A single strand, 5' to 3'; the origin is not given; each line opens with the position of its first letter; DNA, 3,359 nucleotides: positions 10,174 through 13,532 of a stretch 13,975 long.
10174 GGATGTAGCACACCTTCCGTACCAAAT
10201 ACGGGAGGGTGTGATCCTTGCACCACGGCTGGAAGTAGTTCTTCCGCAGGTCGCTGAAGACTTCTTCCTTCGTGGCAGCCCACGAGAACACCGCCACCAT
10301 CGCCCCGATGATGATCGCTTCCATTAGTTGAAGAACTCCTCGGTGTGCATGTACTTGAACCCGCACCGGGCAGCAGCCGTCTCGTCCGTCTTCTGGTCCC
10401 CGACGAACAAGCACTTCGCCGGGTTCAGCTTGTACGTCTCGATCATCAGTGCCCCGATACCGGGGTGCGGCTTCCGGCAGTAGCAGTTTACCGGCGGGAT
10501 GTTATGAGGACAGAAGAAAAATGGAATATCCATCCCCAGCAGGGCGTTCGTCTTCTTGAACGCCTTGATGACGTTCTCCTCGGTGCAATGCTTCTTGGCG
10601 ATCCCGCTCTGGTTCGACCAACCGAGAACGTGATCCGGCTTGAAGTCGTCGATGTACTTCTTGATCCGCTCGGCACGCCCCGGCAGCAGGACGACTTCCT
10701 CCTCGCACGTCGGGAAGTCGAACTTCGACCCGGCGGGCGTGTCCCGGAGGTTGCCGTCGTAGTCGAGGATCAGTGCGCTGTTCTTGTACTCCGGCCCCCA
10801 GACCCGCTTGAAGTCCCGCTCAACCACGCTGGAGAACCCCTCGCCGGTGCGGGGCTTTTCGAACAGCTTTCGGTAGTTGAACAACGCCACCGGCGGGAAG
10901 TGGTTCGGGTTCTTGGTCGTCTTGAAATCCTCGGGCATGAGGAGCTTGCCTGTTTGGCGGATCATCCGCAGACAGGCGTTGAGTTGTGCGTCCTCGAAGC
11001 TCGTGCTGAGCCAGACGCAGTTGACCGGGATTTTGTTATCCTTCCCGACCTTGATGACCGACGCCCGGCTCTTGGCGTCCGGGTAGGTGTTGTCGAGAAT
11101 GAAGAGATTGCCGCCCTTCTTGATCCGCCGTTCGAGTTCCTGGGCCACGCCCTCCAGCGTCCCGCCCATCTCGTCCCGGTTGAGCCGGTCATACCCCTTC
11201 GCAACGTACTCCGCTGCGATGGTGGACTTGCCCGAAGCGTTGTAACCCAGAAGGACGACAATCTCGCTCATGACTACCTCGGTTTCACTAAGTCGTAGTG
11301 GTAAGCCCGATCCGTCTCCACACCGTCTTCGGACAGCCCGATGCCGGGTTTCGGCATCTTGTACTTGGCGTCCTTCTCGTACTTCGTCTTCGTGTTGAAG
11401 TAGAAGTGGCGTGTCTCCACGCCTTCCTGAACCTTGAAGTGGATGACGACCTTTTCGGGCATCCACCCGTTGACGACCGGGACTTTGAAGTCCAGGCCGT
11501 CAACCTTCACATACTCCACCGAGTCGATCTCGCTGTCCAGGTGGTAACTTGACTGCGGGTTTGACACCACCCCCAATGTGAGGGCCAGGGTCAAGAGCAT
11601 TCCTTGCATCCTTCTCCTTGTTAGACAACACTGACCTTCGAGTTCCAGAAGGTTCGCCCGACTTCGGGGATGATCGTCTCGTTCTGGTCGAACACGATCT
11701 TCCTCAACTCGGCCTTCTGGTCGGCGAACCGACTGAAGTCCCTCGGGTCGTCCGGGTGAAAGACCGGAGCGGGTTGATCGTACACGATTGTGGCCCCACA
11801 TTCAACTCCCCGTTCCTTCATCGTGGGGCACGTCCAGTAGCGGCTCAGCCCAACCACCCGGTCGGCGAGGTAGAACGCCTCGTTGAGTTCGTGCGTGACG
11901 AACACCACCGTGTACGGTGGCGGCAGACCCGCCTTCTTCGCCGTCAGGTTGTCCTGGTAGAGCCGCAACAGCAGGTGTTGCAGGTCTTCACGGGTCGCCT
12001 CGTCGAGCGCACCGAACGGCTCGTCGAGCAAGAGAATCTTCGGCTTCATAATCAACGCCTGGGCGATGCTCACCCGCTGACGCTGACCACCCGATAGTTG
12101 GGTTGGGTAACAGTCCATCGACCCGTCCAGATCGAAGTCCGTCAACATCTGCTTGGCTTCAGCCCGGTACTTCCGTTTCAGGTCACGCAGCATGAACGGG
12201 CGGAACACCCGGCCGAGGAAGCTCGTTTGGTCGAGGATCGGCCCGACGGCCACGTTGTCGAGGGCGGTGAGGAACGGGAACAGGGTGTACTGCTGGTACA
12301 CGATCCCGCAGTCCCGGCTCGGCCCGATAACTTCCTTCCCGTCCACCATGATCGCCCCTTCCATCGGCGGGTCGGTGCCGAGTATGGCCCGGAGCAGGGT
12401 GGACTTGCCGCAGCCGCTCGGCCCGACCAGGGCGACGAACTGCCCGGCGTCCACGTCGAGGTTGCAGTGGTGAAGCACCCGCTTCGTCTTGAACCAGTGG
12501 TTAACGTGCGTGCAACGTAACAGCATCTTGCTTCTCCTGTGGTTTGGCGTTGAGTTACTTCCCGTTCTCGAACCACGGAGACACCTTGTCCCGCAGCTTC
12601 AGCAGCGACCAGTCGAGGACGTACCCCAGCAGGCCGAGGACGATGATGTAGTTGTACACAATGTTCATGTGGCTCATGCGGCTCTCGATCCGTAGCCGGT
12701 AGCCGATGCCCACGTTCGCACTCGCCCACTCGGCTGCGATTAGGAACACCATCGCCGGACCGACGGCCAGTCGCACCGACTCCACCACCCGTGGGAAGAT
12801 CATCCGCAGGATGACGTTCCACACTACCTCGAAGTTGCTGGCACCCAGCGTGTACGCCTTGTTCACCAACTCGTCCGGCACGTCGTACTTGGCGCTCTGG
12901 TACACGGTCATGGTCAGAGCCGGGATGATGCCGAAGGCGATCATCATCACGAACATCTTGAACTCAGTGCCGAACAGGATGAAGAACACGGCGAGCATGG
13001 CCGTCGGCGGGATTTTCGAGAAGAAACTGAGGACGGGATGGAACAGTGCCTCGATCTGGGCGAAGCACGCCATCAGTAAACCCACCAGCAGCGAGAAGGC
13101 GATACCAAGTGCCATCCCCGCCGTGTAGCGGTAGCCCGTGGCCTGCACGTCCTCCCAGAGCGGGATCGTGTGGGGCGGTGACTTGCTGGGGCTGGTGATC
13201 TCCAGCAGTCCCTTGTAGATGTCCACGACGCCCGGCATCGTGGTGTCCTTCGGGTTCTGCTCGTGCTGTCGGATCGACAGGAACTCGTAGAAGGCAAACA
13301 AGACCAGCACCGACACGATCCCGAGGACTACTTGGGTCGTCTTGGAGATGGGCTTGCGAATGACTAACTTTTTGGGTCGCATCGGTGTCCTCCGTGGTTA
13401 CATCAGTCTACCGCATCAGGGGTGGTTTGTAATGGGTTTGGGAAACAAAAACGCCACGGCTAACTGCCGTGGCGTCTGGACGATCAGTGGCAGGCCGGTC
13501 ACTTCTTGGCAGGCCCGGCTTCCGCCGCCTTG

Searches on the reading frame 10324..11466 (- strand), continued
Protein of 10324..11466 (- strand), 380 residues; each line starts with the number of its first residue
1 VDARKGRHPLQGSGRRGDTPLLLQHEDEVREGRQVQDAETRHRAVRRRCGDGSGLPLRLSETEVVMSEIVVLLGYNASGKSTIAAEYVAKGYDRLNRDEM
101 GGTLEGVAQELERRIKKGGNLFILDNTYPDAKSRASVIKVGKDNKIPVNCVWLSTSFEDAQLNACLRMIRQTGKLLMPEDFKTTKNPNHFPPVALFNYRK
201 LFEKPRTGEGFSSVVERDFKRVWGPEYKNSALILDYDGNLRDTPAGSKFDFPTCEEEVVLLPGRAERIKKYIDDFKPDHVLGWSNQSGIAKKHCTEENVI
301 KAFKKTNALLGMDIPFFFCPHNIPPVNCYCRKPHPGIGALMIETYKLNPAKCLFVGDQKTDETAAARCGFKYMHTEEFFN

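Call 81: predict_structure(alignment_id=A5)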
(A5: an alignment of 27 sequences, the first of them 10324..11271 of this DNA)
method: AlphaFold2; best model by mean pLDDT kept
length: 315 residues; sequences in the alignment: 27
mean_pLDDT: 91.7   pTM: 0.85
mean pLDDT of the five models: 91.7, 90.9, 90.6, 90.3, 90.1
residues with pLDDT >= 90: 224; 70-90: 81; 50-70: 10; < 50: 0
segments of 3 or more residues with pLDDT < 50: none
pLDDT, mean of each block of 10 residues (from residue 1): 92 80 95 88 96 96 93 97 94 89 92 87 84 89 96 88 97 93 93 96 98 95 89 96 97 76 72 96 98 91 95 95
secondary structure, 60 per line:
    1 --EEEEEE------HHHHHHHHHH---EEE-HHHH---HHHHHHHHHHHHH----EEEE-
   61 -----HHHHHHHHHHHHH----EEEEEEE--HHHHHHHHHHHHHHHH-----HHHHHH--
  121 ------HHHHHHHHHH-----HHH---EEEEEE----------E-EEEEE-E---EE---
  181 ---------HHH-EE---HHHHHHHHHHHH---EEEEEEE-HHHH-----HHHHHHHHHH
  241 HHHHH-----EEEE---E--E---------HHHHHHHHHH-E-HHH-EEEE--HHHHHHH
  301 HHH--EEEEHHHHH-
elements in order: E3-8 H15-24 E28-30 H32-35 H39-51 E56-59 H66-78 E83-89 H92-107 H113-118 H127-136 E148-153 E166-170 H199-210 E214-220 H222-225 H231-245 E251-254 H271-280 E288-291 H294-303 E306-309 H310-314

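Call 83: fold_search(model_id=the predicted structure, library=pdb)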
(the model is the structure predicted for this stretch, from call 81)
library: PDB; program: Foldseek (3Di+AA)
matches with E <= 10: 1720; with E <= 0.001: 76
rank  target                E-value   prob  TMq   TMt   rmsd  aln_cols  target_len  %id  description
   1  1yj5_B                4.8e-12  1.00  0.41  0.34   3.2       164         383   30  Molecular architecture of mammalian polynucleotide kinase, a DNA repair enzyme (released 2005-03-15)
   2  3u7g_A                7.3e-12  1.00  0.41  0.35   3.8       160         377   31  Crystal structure of mPNKP catalytic fragment (D170A) bound to single-stranded DNA (TCCTAp) (released 2011-12-14)
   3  3u7f_B                7.8e-12  1.00  0.41  0.34   3.6       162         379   30  Crystal structure of mPNKP catalytic fragment (D170A) bound to single-stranded DNA (TCCTCp) (released 2011-12-14)
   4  1yj5_A                1.2e-11  1.00  0.42  0.35   3.6       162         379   30  Molecular architecture of mammalian polynucleotide kinase, a DNA repair enzyme (released 2005-03-15)
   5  3zvl                  2.0e-11  1.00  0.40  0.33   3.6       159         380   30  The structural basis for substrate recognition by mammalian polynucleotide kinase 3' phosphatase (released 2011-11-16)
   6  3u7e                  4.4e-11  1.00  0.40  0.34   3.7       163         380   30  Crystal structure of mPNKP catalytic fragment (D170A) (released 2011-12-14)
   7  3zvn_A                4.9e-11  1.00  0.42  0.35   3.5       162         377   30  The structural basis for substrate recognition by mammalian polynucleotide kinase 3' phosphatase (released 2011-11-16)
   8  3u7h_B                4.0e-10  1.00  0.38  0.32   4.0       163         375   30  Crystal structure of mPNKP catalytic fragment (D170A) bound to single-stranded DNA (TCCTTp) (released 2011-12-14)
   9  2ia5_B                2.9e-09  1.00  0.34  0.35  13.5       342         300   15  T4 polynucleotide kinase/phosphatase with bound sulfate and magnesium. (released 2007-06-05)
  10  9d8a                  1.5e-08  1.00  0.39  0.68   4.2       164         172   22  Structure of Rhizopus azygosporus Kinase in complex with GDP and MG (released 2024-09-11)
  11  9drz_A                1.9e-08  1.00  0.40  0.74   4.6       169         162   21  Structure of Lichtheimia corymbifera Kinase in complex with GDP and MG (released 2024-10-16)
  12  2ia5_J                1.9e-08  1.00  0.34  0.36  13.6       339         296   16  T4 polynucleotide kinase/phosphatase with bound sulfate and magnesium. (released 2007-06-05)
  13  9drz_C                2.2e-08  1.00  0.38  0.70   4.6       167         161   17  Structure of Lichtheimia corymbifera Kinase in complex with GDP and MG (released 2024-10-16)
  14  1rrc_A                4.3e-08  1.00  0.32  0.34  13.6       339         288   16  T4 POLYNUCLEOTIDE KINASE BOUND TO 5'-GTC-3' SSDNA (released 2004-02-17)
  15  2ia5_K                7.1e-08  1.00  0.33  0.36  13.8       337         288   16  T4 polynucleotide kinase/phosphatase with bound sulfate and magnesium. (released 2007-06-05)
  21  2ia5_I                3.7e-07  1.00  0.33  0.36  14.1       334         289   16  T4 polynucleotide kinase/phosphatase with bound sulfate and magnesium. (released 2007-06-05)
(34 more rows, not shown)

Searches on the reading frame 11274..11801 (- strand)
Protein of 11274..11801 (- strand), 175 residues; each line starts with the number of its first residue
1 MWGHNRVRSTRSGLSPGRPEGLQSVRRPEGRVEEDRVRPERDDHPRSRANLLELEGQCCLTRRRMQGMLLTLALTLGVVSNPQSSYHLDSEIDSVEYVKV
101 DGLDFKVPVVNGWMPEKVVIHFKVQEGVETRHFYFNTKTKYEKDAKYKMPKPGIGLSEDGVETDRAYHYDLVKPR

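Call 3: search_protein_families(library=pfam, proteins=[window:11274-11801:-], max_evalue=0.01)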
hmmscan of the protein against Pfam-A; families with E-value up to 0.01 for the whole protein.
window:11274-11801:- (175 aa): 0 families

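Call 5: search_protein_families(library=phrogs, proteins=[window:11274-11801:-], max_evalue=0.01)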
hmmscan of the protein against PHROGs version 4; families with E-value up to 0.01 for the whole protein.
window:11274-11801:- (175 aa): 0 families

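Call 6: search_protein_families(library=padloc, proteins=[window:11274-11801:-], max_evalue=0.01)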
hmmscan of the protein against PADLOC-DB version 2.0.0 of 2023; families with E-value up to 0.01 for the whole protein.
window:11274-11801:- (175 aa): 0 families

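Call 7: search_protein_families(library=ncbifam, proteins=[window:11274-11801:-], max_evalue=0.01)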
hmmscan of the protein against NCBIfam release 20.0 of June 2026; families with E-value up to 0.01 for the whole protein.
window:11274-11801:- (175 aa): 0 families

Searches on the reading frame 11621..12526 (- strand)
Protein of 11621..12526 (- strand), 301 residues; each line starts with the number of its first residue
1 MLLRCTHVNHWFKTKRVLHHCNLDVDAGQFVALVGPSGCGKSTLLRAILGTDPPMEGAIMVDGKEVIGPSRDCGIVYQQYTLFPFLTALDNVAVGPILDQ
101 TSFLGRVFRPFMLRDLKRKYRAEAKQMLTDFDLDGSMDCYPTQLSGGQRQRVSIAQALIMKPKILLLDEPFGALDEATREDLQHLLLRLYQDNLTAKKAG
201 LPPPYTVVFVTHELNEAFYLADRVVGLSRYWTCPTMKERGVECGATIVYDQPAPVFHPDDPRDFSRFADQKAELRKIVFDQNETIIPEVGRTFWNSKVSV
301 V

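Call 4: search_protein_families(library=pfam, proteins=[window:11621-12526:-], max_evalue=0.01)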
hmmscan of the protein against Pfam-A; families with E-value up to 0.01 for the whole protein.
window:11621-12526:- (301 aa): 12 families
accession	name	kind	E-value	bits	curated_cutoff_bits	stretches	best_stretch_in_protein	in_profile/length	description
PF00005.33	ABC_tran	-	4.2e-33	115.3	25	1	18-171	1-136/137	ABC transporter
PF13304.12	AAA_21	-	5.1e-06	27.2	27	1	30-48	1-19/304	AAA domain, putative AbiEii toxin, Type IV TA system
PF02463.25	SMC_N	-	2.6e-05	24.2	40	0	29-50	25-49/220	RecF/RecN/SMC N terminal domain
PF13191.12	AAA_16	-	0.0001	23.3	32.6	1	26-188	20-158/167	AAA ATPase domain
PF20703.3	nSTAND1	-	0.0003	21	27.1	1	21-47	26-52/379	Novel STAND NTPase 1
PF13401.12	AAA_22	-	0.00049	20.9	27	1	28-52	5-29/130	AAA domain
PF13555.12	AAA_29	-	0.00084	19.5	27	1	23-48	17-42/61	P-loop containing region of AAA domain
PF03193.22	RsgA_GTPase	-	0.0014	19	30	1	28-51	106-129/174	RsgA GTPase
PF00004.35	AAA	-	0.005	17.7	21.2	0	32-51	2-21/131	ATPase family associated with various cellular activities (AAA)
PF00931.28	NB-ARC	-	0.0064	16.2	23.5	0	26-49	16-39/248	NB-ARC domain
PF13476.12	AAA_23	-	0.0089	17.1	27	0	23-48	15-39/201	AAA domain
PF13521.12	AAA_28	-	0.0092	16.6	27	0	31-48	2-19/164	AAA domain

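Call 72: search_protein_families(library=ncbifam, proteins=[window:11621-12526:-], max_evalue=0.001)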
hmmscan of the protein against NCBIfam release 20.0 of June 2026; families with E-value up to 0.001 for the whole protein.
window:11621-12526:- (301 aa): 186 families (the best 25 are shown)
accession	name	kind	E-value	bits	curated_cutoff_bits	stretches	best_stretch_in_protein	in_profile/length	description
TIGR03265.1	PhnT2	equivalog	3.3e-52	177.9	457.7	1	3-227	5-208/353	putative 2-aminoethylphosphonate ABC transporter ATP-binding protein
TIGR00968.1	3a0106s01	subfamily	2.6e-50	171.2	342.75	1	7-229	5-206/237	sulfate ABC transporter ATP-binding protein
NF008421.0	PRK11248.1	equivalog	2.3e-49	168.2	357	1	3-228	2-203/255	taurine ABC transporter ATP-binding subunit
NF008105.0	PRK10851.1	equivalog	3.2e-47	161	502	1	4-229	4-212/362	sulfate/thiosulfate ABC transporter ATP-binding protein CysA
TIGR01184.1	ntrCD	subfamily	1.3e-46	159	291.8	1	19-228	2-189/230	nitrate ABC transporter ATP-binding protein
NF006987.0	PRK09452.1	equivalog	2.2e-45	155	482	1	2-227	17-221/378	spermidine/putrescine ABC transporter ATP-binding protein PotA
NF040729.1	ABC_ATP_SaoA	equivalog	4.1e-45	154.1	360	1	13-229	16-208/248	ABC transporter ATP-binding protein SaoA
NF008420.0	PRK11247.1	equivalog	2e-44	151.7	395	2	116-225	106-205/257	aliphatic sulfonates ABC transporter ATP-binding protein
NF043075.1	MMSYN1_0197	equivalog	1e-43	149.6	550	1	4-227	4-206/341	spermidine/putrescine ABC transporter ATP-binding protein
NF007027.0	PRK09493.1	equivalog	6.9e-42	143.4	379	1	6-225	5-207/240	glutamine ABC transporter ATP-binding protein GlnQ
NF008513.0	PRK11432.1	equivalog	2.3e-41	141.9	496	1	6-227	10-210/351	ferric ABC transporter ATP-binding protein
TIGR01187.1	potA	subfamily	2.7e-41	141.7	355.6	1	33-228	1-175/325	polyamine ABC transporter ATP-binding protein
TIGR01186.1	proV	subfamily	2.6e-40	138.7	326.6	1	18-225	9-201/363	betaine/proline/choline family ABC transporter ATP-binding protein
NF008653.0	PRK11650.1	subfamily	5.2e-40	137.6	432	1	9-228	10-209/357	sn-glycerol-3-phosphate ABC transporter ATP-binding protein UgpC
TIGR03258.1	PhnT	equivalog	3.4e-39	134.9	499.15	1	7-225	13-211/359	2-aminoethylphosphonate ABC transport system ATP-binding subunit PhnT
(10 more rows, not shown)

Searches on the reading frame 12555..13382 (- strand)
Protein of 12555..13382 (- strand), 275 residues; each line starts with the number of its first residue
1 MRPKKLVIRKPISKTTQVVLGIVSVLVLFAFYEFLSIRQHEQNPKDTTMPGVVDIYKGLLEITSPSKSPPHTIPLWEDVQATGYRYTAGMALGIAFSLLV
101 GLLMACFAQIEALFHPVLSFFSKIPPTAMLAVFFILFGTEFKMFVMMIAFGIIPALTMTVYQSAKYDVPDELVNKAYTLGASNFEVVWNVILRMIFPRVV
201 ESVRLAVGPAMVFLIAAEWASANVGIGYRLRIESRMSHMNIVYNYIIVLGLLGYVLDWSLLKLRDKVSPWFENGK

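Call 4: search_protein_families(library=pfam, proteins=[window:12555-13382:-], max_evalue=0.01)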
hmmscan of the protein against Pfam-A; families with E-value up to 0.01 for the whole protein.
window:12555-13382:- (275 aa): 1 family
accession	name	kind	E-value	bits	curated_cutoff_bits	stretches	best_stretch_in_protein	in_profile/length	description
PF00528.27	BPD_transp_1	-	1e-15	58.4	26.4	1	98-261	2-176/184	Binding-protein-dependent transport system inner membrane component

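Call 72: search_protein_families(library=ncbifam, proteins=[window:12555-13382:-], max_evalue=0.001)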
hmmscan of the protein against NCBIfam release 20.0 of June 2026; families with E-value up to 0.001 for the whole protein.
window:12555-13382:- (275 aa): 12 families
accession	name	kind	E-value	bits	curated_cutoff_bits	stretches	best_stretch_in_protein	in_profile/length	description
NF007545.0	PRK10160.1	equivalog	1.2e-22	80.6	342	1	3-272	11-272/275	taurine ABC transporter permease TauC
NF040733.1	ABC_perm_U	equivalog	1.1e-19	70.9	295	1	46-270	32-248/251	ABC transporter permease subunit SaoP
NF008470.0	PRK11365.1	equivalog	1.5e-15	57.3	347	1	75-262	58-244/263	aliphatic sulfonate ABC transporter permease SsuC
TIGR01183.1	ntrB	equivalog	2.3e-12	47.1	209.05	1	84-257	24-196/202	nitrate ABC transporter permease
TIGR02138.1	phosphate_pstC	equivalog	1.4e-06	27.6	196.45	1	146-211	157-221/296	phosphate ABC transporter permease subunit PstC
NF011691.0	PRK15111.1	equivalog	2.4e-05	24.1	379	1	88-213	99-230/296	putrescine export ABC transporter permease SapC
TIGR03416.1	ABC_choXWV_perm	equivalog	9.2e-05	22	363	1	75-223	84-231/267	choline ABC transporter permease subunit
NF007047.0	PRK09500.1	equivalog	0.00015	21.5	326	1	129-206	114-192/257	spermidine/putrescine ABC transporter permease PotC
TIGR01581.1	Mo_ABC_porter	hypoth_equivalog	0.00027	20.5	210.3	1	153-206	114-167/225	ABC transporter permease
TIGR00974.1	3a0107s02c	equivalog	0.00029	20.1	193.45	1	83-209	60-196/272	phosphate ABC transporter permease PstA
NF043074.1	MMSYN1_0196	equivalog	0.00074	18.9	350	1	135-217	133-213/277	spermidine/putrescine ABC transporter permease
TIGR02139.1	permease_CysT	equivalog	0.00095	18.8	246.1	1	149-207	140-197/265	sulfate ABC transporter permease subunit CysT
